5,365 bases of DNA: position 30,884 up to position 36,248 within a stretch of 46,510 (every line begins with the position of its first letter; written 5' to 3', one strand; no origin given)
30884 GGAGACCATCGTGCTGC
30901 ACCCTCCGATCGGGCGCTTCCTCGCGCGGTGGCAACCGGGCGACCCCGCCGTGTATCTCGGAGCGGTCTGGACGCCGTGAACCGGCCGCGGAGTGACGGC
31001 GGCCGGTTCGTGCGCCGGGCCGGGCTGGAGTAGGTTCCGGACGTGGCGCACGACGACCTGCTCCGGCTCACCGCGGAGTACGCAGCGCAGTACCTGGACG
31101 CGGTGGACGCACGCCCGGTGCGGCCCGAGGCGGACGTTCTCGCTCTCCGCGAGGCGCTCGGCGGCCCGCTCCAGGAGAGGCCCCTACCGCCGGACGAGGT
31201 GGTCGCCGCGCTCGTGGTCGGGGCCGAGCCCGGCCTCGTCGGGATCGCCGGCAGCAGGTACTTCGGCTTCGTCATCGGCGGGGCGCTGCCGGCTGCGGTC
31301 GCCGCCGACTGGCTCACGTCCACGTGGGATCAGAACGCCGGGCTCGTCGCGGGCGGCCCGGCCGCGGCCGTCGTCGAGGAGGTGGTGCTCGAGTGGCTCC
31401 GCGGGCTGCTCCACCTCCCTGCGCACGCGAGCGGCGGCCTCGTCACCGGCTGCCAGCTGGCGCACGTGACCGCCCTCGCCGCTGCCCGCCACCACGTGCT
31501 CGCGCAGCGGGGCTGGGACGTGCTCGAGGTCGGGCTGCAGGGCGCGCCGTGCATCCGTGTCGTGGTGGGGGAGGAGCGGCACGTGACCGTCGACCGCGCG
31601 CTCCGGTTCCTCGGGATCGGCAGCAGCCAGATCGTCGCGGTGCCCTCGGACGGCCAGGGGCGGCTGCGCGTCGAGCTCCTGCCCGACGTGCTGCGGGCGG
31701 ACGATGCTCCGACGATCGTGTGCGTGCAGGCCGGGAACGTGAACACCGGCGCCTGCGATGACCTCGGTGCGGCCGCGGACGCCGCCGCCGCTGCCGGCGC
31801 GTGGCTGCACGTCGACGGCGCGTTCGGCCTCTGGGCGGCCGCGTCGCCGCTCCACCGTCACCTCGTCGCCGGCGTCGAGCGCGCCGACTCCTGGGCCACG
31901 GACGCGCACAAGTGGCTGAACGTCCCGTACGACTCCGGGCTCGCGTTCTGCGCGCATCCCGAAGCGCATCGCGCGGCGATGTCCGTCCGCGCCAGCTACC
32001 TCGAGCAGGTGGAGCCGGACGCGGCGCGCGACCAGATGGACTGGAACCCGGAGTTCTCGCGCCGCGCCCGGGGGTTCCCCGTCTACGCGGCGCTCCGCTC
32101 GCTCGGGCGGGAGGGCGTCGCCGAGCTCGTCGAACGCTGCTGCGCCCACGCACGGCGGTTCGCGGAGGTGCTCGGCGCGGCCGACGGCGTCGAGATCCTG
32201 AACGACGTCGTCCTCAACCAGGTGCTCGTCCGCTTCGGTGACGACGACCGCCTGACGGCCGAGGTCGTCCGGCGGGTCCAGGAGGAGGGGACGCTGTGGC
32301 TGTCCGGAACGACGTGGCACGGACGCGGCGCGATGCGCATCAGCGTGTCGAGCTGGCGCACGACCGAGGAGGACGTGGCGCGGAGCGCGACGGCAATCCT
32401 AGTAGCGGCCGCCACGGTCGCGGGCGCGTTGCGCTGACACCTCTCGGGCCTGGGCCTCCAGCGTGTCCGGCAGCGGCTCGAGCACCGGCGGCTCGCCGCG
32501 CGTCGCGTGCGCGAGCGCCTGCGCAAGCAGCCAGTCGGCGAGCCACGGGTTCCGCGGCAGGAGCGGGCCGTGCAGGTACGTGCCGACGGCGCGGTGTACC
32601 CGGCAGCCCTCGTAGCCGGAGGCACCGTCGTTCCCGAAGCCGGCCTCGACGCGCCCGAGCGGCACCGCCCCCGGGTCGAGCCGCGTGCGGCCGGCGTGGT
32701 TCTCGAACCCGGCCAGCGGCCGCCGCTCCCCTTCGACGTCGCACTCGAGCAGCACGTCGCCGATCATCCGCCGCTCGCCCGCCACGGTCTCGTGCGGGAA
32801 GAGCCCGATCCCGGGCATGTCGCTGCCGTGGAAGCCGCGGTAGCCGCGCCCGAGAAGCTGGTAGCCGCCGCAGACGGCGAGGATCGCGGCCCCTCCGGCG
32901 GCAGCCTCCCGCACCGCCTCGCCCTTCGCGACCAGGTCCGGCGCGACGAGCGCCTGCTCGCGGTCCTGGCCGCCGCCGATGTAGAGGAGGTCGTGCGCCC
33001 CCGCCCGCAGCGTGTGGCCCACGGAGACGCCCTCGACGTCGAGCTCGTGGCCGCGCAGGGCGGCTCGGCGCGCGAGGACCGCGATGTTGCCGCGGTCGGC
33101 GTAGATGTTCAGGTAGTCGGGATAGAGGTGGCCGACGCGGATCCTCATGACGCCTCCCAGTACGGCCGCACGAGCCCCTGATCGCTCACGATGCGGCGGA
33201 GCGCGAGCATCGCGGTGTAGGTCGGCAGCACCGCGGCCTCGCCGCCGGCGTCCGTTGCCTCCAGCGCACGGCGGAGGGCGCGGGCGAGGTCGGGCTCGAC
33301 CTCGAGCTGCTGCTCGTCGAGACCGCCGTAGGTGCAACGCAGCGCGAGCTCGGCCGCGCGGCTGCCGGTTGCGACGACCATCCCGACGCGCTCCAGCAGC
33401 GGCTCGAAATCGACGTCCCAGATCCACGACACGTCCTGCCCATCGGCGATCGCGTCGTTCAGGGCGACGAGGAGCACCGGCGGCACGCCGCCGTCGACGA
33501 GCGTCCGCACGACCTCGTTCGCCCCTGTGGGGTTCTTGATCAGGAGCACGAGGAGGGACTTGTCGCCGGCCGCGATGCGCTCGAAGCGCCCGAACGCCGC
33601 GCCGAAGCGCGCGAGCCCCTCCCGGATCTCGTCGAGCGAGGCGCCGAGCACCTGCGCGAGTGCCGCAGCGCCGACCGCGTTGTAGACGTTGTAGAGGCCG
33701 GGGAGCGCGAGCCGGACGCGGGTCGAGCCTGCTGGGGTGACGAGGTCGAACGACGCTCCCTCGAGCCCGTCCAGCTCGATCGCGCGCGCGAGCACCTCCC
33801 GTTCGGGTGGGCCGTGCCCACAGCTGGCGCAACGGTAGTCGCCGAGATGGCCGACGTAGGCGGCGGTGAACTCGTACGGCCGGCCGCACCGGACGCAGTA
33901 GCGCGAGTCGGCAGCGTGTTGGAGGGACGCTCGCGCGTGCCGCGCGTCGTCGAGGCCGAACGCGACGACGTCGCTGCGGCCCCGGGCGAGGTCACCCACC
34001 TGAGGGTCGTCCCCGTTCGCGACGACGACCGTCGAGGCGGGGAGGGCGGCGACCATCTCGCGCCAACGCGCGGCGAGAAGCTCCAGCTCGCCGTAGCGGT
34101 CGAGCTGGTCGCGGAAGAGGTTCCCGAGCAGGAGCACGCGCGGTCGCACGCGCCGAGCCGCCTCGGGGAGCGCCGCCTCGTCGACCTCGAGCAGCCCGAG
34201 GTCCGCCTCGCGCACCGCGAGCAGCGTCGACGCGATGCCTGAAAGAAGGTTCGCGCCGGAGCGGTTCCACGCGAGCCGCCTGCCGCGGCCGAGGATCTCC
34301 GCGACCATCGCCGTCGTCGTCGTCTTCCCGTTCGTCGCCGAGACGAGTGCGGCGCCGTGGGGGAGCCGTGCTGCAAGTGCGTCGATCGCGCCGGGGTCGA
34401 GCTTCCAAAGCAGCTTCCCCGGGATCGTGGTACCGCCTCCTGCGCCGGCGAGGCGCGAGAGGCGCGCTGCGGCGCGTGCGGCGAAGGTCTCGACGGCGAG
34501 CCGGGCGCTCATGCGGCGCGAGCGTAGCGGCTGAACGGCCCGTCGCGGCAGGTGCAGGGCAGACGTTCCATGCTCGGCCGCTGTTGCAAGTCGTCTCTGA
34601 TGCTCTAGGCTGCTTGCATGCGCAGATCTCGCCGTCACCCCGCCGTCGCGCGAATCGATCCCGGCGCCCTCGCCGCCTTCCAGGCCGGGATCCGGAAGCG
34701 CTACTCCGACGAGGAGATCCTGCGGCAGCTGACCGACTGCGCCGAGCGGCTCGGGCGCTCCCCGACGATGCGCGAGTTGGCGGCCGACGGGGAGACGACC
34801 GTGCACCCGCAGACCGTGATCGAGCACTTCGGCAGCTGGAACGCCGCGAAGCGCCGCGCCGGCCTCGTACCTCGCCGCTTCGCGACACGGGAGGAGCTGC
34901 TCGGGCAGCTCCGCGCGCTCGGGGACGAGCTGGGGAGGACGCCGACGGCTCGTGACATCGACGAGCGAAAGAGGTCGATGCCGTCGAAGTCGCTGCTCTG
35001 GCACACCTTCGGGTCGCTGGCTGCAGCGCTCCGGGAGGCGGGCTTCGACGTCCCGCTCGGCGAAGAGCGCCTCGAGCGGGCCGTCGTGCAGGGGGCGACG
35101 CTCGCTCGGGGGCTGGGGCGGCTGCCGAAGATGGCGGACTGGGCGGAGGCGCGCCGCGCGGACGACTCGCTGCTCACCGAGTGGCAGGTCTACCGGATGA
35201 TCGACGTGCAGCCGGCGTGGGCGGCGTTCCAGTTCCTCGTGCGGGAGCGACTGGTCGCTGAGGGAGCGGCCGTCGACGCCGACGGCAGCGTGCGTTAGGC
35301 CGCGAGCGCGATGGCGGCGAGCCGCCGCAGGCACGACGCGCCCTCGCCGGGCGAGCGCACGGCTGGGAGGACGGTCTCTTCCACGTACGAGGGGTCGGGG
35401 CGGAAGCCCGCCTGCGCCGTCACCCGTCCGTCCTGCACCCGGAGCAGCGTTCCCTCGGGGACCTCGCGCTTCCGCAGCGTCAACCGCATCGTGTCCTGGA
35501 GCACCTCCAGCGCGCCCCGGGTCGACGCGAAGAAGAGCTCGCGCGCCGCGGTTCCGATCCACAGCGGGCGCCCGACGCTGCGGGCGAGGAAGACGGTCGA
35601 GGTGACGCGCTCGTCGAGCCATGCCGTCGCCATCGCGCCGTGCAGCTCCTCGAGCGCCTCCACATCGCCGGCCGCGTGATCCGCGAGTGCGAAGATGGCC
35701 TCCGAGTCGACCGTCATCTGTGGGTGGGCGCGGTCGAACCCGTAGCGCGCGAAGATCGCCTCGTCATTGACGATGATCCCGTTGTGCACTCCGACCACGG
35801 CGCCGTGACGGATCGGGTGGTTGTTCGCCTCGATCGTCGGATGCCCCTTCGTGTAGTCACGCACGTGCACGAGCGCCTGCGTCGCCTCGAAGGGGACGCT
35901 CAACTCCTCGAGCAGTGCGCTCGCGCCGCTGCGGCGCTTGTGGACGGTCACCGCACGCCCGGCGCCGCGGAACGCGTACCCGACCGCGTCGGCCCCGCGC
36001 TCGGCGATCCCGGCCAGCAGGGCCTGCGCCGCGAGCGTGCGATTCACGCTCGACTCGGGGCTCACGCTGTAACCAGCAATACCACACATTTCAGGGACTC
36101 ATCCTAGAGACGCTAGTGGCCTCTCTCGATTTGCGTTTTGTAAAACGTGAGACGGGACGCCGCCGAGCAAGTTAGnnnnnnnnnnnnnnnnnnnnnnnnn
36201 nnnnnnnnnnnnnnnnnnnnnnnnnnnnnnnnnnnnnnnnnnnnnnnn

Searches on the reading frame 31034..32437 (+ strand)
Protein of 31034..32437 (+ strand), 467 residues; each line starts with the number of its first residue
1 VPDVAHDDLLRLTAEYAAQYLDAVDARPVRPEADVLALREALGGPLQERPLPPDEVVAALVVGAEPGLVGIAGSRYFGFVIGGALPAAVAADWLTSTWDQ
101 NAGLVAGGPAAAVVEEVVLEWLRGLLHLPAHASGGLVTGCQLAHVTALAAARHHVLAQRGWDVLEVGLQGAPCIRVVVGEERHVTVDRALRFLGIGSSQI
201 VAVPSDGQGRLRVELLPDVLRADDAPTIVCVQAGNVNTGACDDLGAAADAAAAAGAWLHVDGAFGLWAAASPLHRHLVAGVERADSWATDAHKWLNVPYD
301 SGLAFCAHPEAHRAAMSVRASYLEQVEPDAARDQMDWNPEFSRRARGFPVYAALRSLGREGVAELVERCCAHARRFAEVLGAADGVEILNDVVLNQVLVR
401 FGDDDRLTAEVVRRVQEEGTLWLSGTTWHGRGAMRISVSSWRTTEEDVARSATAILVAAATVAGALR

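Call 20: search_protein_families(library=pfam, proteins=[window:31034-32437:+], max_evalue=0.001)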
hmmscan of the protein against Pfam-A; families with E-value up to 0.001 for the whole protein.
window:31034-32437:+ (467 aa): 2 families
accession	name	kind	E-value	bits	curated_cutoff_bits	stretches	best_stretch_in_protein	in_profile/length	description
PF00282.25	Pyridoxal_deC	-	1.6e-43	149.4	27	1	87-398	53-371/375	Pyridoxal-dependent decarboxylase conserved domain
PF01212.27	Beta_elim_lyase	-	0.00029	20.7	27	1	175-386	73-271/288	Beta-eliminating lyase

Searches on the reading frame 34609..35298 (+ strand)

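Call 20: search_protein_families(library=pfam, proteins=[window:34609-35298:+], max_evalue=0.001)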
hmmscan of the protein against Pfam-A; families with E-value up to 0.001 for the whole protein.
window:34609-35298:+ (229 aa): 1 family
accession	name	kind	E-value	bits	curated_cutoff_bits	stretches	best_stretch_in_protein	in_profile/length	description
PF18780.6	HNH_repeat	-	1.5e-31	108.9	26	2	32-86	1-53/54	Homing endonuclease associated repeat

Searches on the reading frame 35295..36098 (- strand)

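Call 20: search_protein_families(library=pfam, proteins=[window:35295-36098:-], max_evalue=0.001)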
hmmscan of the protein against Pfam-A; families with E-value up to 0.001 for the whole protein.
window:35295-36098:- (267 aa): 3 families
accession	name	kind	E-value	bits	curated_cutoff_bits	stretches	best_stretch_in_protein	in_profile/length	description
PF13522.11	GATase_6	-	3e-18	66.6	27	1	71-192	9-129/130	Glutamine amidotransferase domain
PF13537.11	GATase_7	-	8.3e-11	42.4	25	1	90-197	10-121/123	Glutamine amidotransferase domain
PF13230.11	GATase_4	-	0.00054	19.4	23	0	4-137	1-135/272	Glutamine amidotransferases class-II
